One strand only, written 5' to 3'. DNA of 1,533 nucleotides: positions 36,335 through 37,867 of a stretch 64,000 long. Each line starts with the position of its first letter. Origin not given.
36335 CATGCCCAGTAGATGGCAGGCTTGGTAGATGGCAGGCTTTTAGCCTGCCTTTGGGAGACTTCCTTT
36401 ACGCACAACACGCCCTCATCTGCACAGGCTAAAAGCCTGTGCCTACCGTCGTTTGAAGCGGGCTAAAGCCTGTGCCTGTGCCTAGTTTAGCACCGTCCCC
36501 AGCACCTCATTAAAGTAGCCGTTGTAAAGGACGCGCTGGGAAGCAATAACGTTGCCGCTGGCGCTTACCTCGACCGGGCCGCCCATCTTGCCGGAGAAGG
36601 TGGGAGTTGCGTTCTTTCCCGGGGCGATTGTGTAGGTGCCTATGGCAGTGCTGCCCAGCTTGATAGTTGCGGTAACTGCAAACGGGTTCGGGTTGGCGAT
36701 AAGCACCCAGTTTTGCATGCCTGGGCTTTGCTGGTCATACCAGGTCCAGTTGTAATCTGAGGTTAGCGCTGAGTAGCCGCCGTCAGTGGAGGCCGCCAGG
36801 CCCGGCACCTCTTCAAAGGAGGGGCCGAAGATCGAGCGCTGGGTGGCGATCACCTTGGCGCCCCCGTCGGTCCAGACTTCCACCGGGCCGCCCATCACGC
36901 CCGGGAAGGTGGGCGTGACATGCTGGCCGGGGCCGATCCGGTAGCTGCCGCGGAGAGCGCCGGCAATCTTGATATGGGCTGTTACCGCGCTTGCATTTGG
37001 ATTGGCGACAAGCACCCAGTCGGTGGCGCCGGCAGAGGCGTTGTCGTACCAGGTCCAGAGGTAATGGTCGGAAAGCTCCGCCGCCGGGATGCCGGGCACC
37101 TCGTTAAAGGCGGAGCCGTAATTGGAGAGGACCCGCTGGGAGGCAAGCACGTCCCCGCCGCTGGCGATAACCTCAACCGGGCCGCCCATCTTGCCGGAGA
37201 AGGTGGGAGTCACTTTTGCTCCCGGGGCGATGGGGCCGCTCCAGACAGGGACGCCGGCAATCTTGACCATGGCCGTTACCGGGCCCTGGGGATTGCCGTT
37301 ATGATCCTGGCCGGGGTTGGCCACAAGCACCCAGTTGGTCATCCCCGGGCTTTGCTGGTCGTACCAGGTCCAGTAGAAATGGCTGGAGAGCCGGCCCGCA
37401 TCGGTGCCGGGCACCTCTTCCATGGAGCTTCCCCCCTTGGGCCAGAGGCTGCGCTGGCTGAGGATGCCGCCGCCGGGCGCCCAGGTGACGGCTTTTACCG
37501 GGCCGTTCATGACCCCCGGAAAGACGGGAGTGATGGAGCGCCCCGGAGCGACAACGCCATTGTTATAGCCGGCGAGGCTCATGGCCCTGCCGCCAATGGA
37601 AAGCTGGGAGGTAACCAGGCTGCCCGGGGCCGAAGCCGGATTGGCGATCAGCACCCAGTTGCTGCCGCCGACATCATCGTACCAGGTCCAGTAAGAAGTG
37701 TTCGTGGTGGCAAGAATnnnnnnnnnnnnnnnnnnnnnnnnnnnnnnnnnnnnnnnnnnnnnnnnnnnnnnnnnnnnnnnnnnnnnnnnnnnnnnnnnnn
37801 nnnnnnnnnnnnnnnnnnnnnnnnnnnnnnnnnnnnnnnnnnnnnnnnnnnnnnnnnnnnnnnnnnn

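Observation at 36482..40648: Two adjacent paralogs of the WTWYD-repeat family, one fused to a Ycf48-like 7-bladed propeller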

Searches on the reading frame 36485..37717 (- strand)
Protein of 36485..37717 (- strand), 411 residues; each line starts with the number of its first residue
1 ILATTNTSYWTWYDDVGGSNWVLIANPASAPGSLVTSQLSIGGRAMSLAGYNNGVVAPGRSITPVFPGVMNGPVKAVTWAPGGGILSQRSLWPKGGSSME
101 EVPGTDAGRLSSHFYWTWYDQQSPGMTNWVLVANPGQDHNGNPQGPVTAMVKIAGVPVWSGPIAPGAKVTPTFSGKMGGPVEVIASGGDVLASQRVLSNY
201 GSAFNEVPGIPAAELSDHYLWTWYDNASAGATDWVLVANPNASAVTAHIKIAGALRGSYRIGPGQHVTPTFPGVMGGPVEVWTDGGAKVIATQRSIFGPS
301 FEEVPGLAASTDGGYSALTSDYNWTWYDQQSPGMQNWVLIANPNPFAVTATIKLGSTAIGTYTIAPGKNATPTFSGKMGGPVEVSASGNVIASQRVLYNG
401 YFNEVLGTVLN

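Call 9: find_homologous_proteins(query=window:36485-37708:-, max_evalue=0.001)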
Query seq(408 aa) (408 aa): 187 proteins with E <= 0.001 among 8000 candidates; the best 120 are listed.
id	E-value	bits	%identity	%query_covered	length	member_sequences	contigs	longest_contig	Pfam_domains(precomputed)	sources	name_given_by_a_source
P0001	5.9e-150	518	63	98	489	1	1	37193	PF26549.1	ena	-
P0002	2.9e-143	496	62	99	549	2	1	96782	PF01839.30,PF13517.13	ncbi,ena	-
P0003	1.6e-133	464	60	98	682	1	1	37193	-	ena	-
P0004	2.3e-128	447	36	99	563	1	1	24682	-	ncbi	-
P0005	4.4e-128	446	57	99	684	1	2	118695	-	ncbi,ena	-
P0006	1.0e-122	429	57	99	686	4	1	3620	PF14870.13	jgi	jgi:photosystem II stability/assembly factor-like uncharacterized protein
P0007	7.1e-121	423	54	98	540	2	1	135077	-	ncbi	-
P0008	4.0e-120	420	56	99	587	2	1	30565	-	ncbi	-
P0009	1.3e-118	415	55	98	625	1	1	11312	PF24156.3,PF01464.26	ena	-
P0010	3.0e-115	404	53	99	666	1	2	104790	PF13442.12,PF00034.27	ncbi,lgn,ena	-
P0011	4.6e-115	403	55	99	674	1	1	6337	PF02012.27,PF15902.13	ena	-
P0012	8.0e-114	399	53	99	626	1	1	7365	PF19077.7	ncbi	-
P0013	2.7e-113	398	53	98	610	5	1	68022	PF01464.26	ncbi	ncbi:MAG: transglycosylase SLT domain-containing protein [Thermoleophilia bacterium]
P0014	9.6e-113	396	42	98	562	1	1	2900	PF19077.7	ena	-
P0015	1.1e-112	396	53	99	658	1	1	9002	PF13442.12,PF00034.27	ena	-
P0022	6.1e-108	380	50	98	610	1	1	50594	PF18986.6,PF24156.3,PF01464.26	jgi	-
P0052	5.4e-89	317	48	99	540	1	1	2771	PF14870.13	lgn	-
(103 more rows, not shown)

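Call 11: search_solved_structures(query=window:36485-37708:-, max_evalue=10)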
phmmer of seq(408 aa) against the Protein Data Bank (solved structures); distinct sequences matched with E-value up to 10: 0.

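Call 18: find_related_loci(query=window:36485-37717:-, collection=genome_contigs, flank=6000)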
Query window:36485-37717:- (411 aa) in genome_contigs; peptide patterns used: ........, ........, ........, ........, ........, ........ (x = any residue, [..] = any of these).
48 stretches matched a pattern; 40 encode a relative of the query (tblastn E <= 1e-3); 38 distinct loci.
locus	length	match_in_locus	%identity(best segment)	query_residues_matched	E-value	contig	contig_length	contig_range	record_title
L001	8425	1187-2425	82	1-407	0e+0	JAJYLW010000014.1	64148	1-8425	MAG: Actinomycetes bacterium isolate DBS2-1.bin96 NODE_740_length_64148_cov_4.102919, whole genome shotgun sequence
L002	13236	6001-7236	77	5-410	0e+0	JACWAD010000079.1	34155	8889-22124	MAG: Thermoleophilia bacterium isolate B_ACT_02 k141_149839, whole genome shotgun sequence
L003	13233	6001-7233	70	3-410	6e-179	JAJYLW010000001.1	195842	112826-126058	MAG: Actinomycetes bacterium isolate DBS2-1.bin96 NODE_87_length_195842_cov_4.012947, whole genome shotgun sequence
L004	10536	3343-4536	65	9-407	1e-159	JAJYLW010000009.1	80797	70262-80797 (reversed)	MAG: Actinomycetes bacterium isolate DBS2-1.bin96 NODE_513_length_80797_cov_4.165489, whole genome shotgun sequence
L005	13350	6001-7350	61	9-410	4e-146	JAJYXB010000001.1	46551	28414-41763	MAG: Actinomycetes bacterium isolate FK3.bin172 NODE_1402_length_46551_cov_19.629782, whole genome shotgun sequence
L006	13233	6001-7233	56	3-411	9e-135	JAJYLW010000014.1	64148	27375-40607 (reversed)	MAG: Actinomycetes bacterium isolate DBS2-1.bin96 NODE_740_length_64148_cov_4.102919, whole genome shotgun sequence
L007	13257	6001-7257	56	5-408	2e-133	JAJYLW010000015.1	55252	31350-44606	MAG: Actinomycetes bacterium isolate DBS2-1.bin96 NODE_945_length_55252_cov_4.249524, whole genome shotgun sequence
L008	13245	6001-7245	55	1-411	2e-129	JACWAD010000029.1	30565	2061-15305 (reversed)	MAG: Thermoleophilia bacterium isolate B_ACT_02 k141_60085, whole genome shotgun sequence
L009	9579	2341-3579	53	1-411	2e-123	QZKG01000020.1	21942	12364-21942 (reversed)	MAG: Gaiellales bacterium isolate SURF_19 Ga0104751_1003582, whole genome shotgun sequence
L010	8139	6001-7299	51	2-411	2e-123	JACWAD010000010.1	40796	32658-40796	MAG: Thermoleophilia bacterium isolate B_ACT_02 k141_22844, whole genome shotgun sequence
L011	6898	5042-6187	52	3-408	2e-122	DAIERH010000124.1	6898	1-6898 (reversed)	MAG TPA_asm: Geobacter sp. isolate clean1203 NODE_124_length_6898_cov_3.523090, whole genome shotgun sequence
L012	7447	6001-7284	51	1-411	1e-116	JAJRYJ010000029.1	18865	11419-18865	MAG: Actinomycetes bacterium isolate Dive96_bin3.284 k141_1073111, whole genome shotgun sequence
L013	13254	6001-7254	52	5-408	9e-117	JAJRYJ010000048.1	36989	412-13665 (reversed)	MAG: Actinomycetes bacterium isolate Dive96_bin3.284 k141_1816196, whole genome shotgun sequence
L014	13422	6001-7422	49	9-411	1e-113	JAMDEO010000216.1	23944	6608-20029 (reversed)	MAG: Actinomycetota bacterium isolate FK_Sedi_B_Bin.10 NODE_6909_length_23944_cov_2.24247, whole genome shotgun sequence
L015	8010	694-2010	49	2-411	4e-113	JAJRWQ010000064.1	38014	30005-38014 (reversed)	MAG: Actinomycetes bacterium isolate Dive96_bin2.271 k141_1435319, whole genome shotgun sequence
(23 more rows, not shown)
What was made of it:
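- One MAG has at least 12 loci and others have about 9 (call 18). Many paralogs per genome, each with a different head (calls 9, 18).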

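Call 23: predict_structure(alignment_id=A1)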
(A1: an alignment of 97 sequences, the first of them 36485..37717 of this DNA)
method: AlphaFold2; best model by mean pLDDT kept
length: 411 residues; sequences in the alignment: 97
mean_pLDDT: 95.6   pTM: 0.92
mean pLDDT of the five models: 95.6, 95.2, 94.9, 92.6, 91.7
residues with pLDDT >= 90: 390; 70-90: 12; 50-70: 6; < 50: 3
segments of 3 or more residues with pLDDT < 50: 313-315
pLDDT, mean of each block of 10 residues (from residue 1): 86 98 96 93 97 97 98 96 93 97 96 98 97 96 97 98 98 97 98 98 97 96 96 98 98 97 98 97 97 96 92 65 98 98 97 97 97 97 97 97 95 73
secondary structure, 60 per line:
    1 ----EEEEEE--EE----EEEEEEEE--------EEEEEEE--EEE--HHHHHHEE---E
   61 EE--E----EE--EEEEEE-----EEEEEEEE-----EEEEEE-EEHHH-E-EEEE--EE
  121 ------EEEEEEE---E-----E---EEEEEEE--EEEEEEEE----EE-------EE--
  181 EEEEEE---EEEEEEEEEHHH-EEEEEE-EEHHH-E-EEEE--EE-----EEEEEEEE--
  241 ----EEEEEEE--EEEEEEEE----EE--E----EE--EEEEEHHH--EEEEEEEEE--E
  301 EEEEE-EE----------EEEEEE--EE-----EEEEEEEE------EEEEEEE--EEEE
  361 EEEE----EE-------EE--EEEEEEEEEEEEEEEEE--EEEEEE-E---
elements in order: E5-10 E19-26 E35-41 E44-46 H49-54 E60-62 E74-79 E85-92 E98-103 E113-116 E127-133 E147-153 E156-163 E181-186 E190-198 E203-208 E218-221 E231-238 E245-251 E254-261 E279-283 E289-297 E300-305 E319-324 E334-341 E348-354 E357-364 E382-398 E401-406
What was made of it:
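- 36485..37708 (-): Gene A four-repeat (WTWYD) module, aa 325-732, including the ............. end. AlphaFold2 model with pLDDT 95.6 and pTM 0.92 (call 23).
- AlphaFold2 gives pLDDT 95.6 and pTM 0.92 over 411 aa (call 23). Very rigid predicted body (call 23).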

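Call 26: fold_search(model_id=the predicted structure, library=pdb)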
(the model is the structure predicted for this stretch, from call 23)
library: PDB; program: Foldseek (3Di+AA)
matches with E <= 10: 942; with E <= 0.001: 20
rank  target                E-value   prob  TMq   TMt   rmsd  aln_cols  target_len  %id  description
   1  9u62_E                3.6e-05  0.35  0.11  0.05  21.3       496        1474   10  AP pathways C3 convertase C3bBbP and C3 complex (released 2026-01-14)
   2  2ice_A                4.9e-05  0.63  0.15  0.11  20.9       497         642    9  CRIg bound to C3c (released 2006-11-07)
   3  7b2m_A                9.4e-05  0.30  0.11  0.08  21.6       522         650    9  Cryo-EM structure of complement C4b in complex with nanobody E3 (released 2022-03-02)
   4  7qiv_A                1.0e-04  0.60  0.16  0.11  20.4       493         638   10  Structure of human C3b in complex with the EWE nanobody (released 2022-02-16)
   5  6ehg_A                1.2e-04  0.57  0.15  0.11  20.5       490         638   10  complement component C3b in complex with a nanobody (released 2018-02-14)
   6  3nms_A                1.3e-04  0.66  0.17  0.12  19.8       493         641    9  Staphylococcal Complement Inhibitor (SCIN) in complex with Human Complement C3c (released 2010-08-04)
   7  2a74_D                1.8e-04  0.60  0.16  0.12  20.4       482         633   10  Human Complement Component C3c (released 2005-09-27)
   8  3l3o_A                2.0e-04  0.60  0.17  0.12  19.9       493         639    9  Staphylococcal Complement Inhibitor (SCIN) in complex with Human Complement Component C3c (released 2010-08-04)
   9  8ovb_A                2.2e-04  0.28  0.12  0.09  20.8       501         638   10  Human Complement C3b in complex with Trypanosoma brucei ISG65. (released 2024-02-14)
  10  7sqc_F1               2.8e-04  0.21  0.09  0.08  40.5       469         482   11  Ciliary C1 central pair apparatus isolated from Chlamydomonas reinhardtii (released 2022-04-13)
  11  2win_A                3.5e-04  0.47  0.15  0.11  20.3       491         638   10  C3 convertase (C3bBb) stabilized by SCIN (released 2009-06-09)
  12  9fx3_A                4.0e-04  0.44  0.15  0.07  26.0       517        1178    9  Structure of active human CD109 (released 2025-03-19)
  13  8uin_A                4.4e-04  0.38  0.15  0.11  20.5       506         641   11  Structure of the C3bBb-albicin complex (released 2024-05-08)
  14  3t4a_A                4.4e-04  0.23  0.12  0.09  20.9       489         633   10  Structure of a truncated form of Staphylococcal Complement Inhibitor B bound to human C3c at 3.4 Angstrom resolution (released 2011-11-23)
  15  4a5w_A                5.4e-04  0.23  0.12  0.05  27.2       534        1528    8  Crystal structure of C5b6 (released 2012-03-14)
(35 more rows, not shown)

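Call 39: find_encoding_contigs(protein=P0005, flank=3000, max_places=3)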
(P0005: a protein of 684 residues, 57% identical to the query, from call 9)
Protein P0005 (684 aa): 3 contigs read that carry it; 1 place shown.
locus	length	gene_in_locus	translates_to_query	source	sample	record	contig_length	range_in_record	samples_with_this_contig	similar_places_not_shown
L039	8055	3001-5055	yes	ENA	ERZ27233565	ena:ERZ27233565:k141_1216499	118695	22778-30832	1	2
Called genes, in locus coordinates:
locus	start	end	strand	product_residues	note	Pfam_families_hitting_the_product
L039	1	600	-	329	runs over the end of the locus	PF06068:TIP49 (weak), PF05496:RuvB_N, PF00004:AAA, PF07728:AAA_5, PF17864:AAA_lid_4, PF05491:WHD_RuvB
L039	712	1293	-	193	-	PF01330:RuvA_N, PF00633:HHH (faint), PF14520:HHH_5, PF07499:RuvA_C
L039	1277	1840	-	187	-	PF02075:RuvC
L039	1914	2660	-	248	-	PF20772:TACO1_YebC_N, PF01709:Transcrip_reg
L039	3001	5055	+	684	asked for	-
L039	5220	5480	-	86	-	PF18993:Rv0078B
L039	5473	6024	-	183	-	-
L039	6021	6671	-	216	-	PF01174:SNO, PF07685:GATase_3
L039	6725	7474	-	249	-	PF01209:Ubie_methyltran (weak), PF13489:Methyltransf_23, PF00891:Methyltransf_2 (weak), PF05175:MTS (weak), PF13847:Methyltransf_31, PF08241:Methyltransf_11, PF08242:Methyltransf_12, PF13649:Methyltransf_25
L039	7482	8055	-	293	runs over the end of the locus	PF01680:SOR_SNZ, PF05690:ThiG (weak)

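Call 63: search_protein_families(library=pfam, proteins=[P0022, P0009, P0013], max_evalue=1)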
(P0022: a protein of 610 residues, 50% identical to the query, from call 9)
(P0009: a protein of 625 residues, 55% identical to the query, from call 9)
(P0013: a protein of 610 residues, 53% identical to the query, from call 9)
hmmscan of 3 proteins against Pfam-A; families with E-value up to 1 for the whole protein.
P0022 (610 aa): 5 families
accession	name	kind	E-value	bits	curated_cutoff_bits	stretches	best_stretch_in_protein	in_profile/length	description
PF01464.25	SLT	-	4.5e-07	29.9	21.3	1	61-164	6-96/117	Transglycosylase SLT domain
PF18986.5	DUF5719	-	3.8e-06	26.7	26.2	1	435-477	59-98/319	Family of unknown function (DUF5719)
PF13157.11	Enas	-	0.011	16.2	22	0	429-480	32-82/112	Endospore appendages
PF11941.14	DUF3459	-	0.1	13.4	22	0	440-483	42-85/90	Domain of unknown function (DUF3459)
PF23684.1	ORF20A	-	0.19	12.5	27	0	393-438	39-83/88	ORF20A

P0009 (625 aa): 5 families
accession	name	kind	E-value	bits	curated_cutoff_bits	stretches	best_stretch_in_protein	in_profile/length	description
PF01464.25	SLT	-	1.6e-05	24.9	21.3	1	75-176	6-96/117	Transglycosylase SLT domain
PF18986.5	DUF5719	-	0.00022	20.9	26.2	0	449-484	59-91/319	Family of unknown function (DUF5719)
PF03168.19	LEA_2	-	0.002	19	25.4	0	468-510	17-59/98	Late embryogenesis abundant protein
PF13157.11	Enas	-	0.033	14.6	22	0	536-589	30-82/112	Endospore appendages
PF08507.15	COPI_assoc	-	0.24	11.9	30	1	30-68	86-124/130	COPI associated protein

P0013 (610 aa): 2 families
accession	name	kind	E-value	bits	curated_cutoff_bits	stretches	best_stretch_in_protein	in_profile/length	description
PF01464.25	SLT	-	1.8e-06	27.9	21.3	1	55-164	6-96/117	Transglycosylase SLT domain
PF03168.19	LEA_2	-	0.008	17.1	25.4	0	455-496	18-59/98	Late embryogenesis abundant protein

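Call 74: find_related_loci(query=A1, collection=viral_contigs, flank=6000)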
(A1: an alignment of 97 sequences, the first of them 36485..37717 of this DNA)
Query A1 (411 aa) in viral_contigs; peptide patterns used: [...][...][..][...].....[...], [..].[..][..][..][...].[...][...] (x = any residue, [..] = any of these).
96 stretches matched a pattern, but none encodes a relative of the query by tblastn (E <= 1e-3).
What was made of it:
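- No phage endolysin carries the module: no relative was found in IMG/VR (call 74).
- Tried and rejected: A search of IMG/VR for phage endolysins carrying the module found none (call 74).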
